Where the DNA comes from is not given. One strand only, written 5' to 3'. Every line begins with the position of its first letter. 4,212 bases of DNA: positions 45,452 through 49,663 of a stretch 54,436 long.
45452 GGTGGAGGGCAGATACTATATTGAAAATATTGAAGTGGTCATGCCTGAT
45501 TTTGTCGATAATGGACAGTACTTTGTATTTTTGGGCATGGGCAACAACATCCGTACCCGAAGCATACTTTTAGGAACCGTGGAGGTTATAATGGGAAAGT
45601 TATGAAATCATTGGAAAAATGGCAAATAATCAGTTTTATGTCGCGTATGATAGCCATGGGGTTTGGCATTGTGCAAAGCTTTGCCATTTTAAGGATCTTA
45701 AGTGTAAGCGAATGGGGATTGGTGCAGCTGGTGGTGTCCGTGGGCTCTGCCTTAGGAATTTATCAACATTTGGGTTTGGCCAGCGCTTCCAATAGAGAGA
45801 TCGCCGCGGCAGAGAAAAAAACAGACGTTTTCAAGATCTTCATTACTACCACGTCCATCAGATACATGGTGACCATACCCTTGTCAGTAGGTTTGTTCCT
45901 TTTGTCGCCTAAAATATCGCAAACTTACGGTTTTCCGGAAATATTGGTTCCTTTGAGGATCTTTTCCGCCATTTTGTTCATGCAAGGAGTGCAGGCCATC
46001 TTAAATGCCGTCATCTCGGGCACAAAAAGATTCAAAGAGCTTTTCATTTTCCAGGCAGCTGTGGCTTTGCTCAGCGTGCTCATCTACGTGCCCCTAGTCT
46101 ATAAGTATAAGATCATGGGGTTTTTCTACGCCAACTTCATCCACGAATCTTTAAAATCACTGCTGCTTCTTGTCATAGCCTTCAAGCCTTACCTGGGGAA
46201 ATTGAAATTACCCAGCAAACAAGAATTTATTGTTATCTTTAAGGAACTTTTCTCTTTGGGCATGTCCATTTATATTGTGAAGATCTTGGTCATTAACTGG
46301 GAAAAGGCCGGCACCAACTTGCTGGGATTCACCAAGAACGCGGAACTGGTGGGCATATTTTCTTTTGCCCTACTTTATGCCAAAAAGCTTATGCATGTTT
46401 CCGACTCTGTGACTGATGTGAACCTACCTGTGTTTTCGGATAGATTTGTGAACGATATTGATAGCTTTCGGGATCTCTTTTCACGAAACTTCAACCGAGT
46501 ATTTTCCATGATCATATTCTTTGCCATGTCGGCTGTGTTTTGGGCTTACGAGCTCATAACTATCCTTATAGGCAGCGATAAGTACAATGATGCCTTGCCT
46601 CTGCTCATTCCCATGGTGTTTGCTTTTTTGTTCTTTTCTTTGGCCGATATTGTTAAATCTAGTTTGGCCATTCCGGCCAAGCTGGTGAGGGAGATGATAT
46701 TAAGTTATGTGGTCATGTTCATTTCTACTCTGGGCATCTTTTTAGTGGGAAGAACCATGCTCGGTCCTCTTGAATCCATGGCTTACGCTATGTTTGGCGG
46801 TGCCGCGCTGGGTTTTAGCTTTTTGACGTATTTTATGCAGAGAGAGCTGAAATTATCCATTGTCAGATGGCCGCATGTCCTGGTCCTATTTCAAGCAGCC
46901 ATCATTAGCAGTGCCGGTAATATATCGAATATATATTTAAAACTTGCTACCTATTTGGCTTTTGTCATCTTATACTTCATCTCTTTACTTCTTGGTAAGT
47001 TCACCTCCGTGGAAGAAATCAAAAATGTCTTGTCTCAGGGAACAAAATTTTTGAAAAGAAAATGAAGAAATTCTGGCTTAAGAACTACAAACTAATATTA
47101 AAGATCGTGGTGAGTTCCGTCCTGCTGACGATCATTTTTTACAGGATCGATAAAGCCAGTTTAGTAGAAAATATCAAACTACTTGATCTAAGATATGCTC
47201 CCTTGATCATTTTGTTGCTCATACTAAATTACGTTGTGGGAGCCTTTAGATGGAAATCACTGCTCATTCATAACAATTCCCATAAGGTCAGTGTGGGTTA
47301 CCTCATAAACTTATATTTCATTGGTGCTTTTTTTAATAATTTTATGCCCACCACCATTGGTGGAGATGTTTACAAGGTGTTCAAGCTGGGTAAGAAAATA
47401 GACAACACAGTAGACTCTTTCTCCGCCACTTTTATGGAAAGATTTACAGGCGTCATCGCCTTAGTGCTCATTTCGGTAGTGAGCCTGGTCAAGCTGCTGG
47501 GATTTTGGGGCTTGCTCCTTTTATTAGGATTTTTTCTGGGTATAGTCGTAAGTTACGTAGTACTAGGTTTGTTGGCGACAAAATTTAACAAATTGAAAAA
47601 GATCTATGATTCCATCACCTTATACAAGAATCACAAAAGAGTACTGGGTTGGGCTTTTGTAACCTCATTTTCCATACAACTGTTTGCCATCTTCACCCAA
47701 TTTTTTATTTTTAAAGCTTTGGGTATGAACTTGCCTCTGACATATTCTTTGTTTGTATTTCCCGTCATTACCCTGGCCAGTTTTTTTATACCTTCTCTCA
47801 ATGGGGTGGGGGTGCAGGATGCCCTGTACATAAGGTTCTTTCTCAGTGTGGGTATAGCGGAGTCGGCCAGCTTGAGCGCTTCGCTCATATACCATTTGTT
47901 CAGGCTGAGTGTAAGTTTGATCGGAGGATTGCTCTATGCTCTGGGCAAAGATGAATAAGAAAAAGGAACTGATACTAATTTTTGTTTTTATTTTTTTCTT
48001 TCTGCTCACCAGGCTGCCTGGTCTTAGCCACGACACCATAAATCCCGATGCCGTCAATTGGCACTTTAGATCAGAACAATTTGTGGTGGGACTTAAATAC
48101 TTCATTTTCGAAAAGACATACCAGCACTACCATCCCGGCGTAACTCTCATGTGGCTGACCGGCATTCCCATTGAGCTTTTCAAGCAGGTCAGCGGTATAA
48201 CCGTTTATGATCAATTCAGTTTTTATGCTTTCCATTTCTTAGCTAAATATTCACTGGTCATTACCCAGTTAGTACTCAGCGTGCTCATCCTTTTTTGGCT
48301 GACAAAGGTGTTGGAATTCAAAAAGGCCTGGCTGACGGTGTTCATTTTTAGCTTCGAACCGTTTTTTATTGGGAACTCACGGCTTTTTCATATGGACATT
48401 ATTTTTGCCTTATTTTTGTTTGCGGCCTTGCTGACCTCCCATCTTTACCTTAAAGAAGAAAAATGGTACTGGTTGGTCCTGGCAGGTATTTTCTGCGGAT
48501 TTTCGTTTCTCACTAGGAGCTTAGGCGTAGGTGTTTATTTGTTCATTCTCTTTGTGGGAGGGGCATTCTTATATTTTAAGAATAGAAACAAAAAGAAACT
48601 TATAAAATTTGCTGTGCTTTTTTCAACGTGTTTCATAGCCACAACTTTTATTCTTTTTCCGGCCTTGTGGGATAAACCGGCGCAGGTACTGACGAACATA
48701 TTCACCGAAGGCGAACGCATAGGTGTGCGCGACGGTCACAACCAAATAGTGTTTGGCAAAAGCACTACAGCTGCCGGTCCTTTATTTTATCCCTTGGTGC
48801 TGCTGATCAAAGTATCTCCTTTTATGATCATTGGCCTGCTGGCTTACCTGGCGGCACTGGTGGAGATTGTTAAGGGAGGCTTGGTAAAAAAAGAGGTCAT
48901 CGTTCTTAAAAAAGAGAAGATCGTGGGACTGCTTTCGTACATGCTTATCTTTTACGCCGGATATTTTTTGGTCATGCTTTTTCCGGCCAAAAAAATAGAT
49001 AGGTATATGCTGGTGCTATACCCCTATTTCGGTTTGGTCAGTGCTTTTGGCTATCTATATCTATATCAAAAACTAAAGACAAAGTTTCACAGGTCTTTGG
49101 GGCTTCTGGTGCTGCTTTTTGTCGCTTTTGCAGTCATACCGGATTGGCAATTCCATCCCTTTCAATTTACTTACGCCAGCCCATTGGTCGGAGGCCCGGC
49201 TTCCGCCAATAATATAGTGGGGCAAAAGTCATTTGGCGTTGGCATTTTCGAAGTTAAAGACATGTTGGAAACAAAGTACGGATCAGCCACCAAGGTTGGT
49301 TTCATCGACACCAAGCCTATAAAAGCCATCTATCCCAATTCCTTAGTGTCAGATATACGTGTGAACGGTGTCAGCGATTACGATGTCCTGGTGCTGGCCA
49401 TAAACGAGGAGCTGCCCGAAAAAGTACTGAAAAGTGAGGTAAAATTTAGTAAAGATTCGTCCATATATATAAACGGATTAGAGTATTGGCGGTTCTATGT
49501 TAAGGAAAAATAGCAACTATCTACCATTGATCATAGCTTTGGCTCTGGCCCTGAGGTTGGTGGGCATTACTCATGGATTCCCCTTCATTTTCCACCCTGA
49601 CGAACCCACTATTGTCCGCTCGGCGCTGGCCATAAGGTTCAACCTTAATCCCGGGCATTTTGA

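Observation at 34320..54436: A 20-kb or larger GT-C-rich two-compartment glycosylation locus with no recognisable initiating enzyme, polymerase or ligase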

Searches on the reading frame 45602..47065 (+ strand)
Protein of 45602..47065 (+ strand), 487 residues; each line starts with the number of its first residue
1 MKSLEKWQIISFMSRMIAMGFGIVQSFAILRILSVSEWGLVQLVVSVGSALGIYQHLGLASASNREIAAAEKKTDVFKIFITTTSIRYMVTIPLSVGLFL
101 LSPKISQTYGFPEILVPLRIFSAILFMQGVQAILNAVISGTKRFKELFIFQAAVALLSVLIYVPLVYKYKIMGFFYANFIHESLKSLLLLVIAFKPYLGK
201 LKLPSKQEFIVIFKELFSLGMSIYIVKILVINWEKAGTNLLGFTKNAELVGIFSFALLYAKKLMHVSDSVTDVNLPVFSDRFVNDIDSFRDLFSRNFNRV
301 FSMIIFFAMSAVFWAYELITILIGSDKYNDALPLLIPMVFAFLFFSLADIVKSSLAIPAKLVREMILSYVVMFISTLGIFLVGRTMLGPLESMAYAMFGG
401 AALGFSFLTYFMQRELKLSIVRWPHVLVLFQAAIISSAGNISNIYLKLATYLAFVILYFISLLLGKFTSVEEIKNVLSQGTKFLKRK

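Call 4: search_protein_families(library=pfam, proteins=[window:45602-47065:+], max_evalue=0.01)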
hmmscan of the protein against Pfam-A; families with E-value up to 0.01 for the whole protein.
window:45602-47065:+ (487 aa): 2 families
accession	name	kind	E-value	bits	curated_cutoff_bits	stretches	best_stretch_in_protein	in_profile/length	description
PF13440.11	Polysacc_synt_3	-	1.5e-17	64.2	23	1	31-330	4-290/293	Polysaccharide biosynthesis protein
PF01943.22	Polysacc_synt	-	4.1e-14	53.1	28.2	1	9-280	6-272/274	Polysaccharide biosynthesis protein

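Call 50: search_protein_families(library=ncbifam, proteins=[window:45602-47065:+], max_evalue=0.001)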
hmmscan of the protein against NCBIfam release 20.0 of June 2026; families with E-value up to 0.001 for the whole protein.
window:45602-47065:+ (487 aa): 0 families

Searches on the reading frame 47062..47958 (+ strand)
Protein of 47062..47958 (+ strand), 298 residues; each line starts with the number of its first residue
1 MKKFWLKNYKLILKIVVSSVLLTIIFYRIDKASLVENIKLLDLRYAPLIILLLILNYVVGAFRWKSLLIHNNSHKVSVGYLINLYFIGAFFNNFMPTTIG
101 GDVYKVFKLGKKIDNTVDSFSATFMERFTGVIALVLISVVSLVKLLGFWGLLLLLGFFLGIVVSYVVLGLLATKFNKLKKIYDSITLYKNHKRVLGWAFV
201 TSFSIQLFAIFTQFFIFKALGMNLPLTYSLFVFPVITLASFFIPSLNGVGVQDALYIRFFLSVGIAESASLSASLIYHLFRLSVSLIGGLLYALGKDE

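Call 4: search_protein_families(library=pfam, proteins=[window:47062-47958:+], max_evalue=0.01)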
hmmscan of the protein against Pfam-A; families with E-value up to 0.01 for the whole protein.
window:47062-47958:+ (298 aa): 1 family
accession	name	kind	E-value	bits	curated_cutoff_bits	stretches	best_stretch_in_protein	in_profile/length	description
PF03706.18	LPG_synthase_TM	-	2.6e-42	145.8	33.4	1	12-288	2-302/302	Lysylphosphatidylglycerol synthase TM region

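Call 50: search_protein_families(library=ncbifam, proteins=[window:47062-47958:+], max_evalue=0.001)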
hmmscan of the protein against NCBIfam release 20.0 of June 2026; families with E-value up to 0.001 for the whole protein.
window:47062-47958:+ (298 aa): 2 families
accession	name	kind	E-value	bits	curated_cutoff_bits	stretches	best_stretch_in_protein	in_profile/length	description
TIGR00374.1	TIGR00374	subfamily_domain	5.2e-20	72.1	43.2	2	15-181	1-169/323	flippase-like domain-containing protein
TIGR03476.1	HpnL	subfamily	2.2e-07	30.5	195.65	1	186-277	208-299/318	putative membrane protein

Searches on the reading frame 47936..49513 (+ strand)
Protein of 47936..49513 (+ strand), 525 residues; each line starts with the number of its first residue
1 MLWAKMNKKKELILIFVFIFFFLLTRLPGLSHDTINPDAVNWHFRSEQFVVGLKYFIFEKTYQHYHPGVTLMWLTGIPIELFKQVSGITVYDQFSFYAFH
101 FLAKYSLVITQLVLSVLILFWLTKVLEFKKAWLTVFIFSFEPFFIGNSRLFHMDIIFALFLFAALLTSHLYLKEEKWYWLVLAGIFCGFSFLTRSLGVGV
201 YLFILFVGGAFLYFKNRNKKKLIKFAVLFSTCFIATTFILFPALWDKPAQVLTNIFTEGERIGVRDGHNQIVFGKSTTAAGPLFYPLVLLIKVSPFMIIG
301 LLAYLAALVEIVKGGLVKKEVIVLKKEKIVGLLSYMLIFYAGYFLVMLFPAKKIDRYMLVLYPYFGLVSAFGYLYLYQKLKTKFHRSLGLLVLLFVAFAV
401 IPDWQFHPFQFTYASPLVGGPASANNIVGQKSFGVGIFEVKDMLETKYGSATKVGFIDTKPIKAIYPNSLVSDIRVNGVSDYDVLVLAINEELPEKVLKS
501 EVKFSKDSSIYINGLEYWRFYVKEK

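Call 4: search_protein_families(library=pfam, proteins=[window:47936-49513:+], max_evalue=0.01)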
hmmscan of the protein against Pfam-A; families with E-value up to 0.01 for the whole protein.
window:47936-49513:+ (525 aa): 2 families
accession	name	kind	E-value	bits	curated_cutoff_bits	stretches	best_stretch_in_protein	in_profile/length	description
PF13231.12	PMT_2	-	3.6e-09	37.5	26.1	1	112-234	32-154/160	Dolichyl-phosphate-mannose-protein mannosyltransferase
PF02366.24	PMT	-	1.7e-08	34.7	22.7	1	108-234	89-224/245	Dolichyl-phosphate-mannose-protein mannosyltransferase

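Call 12: search_solved_structures(query=window:47936-49513:+, max_evalue=0.1)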
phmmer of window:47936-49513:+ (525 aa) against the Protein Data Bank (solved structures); distinct sequences matched with E-value up to 0.1: 0.

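Call 50: search_protein_families(library=ncbifam, proteins=[window:47936-49513:+], max_evalue=0.001)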
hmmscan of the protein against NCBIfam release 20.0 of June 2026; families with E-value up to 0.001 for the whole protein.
window:47936-49513:+ (525 aa): 1 family
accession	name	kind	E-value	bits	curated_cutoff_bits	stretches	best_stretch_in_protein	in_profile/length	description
TIGR03663.1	TIGR03663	subfamily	5.8e-07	28.9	126.25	1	110-346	80-291/435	flippase activity-associated protein Agl23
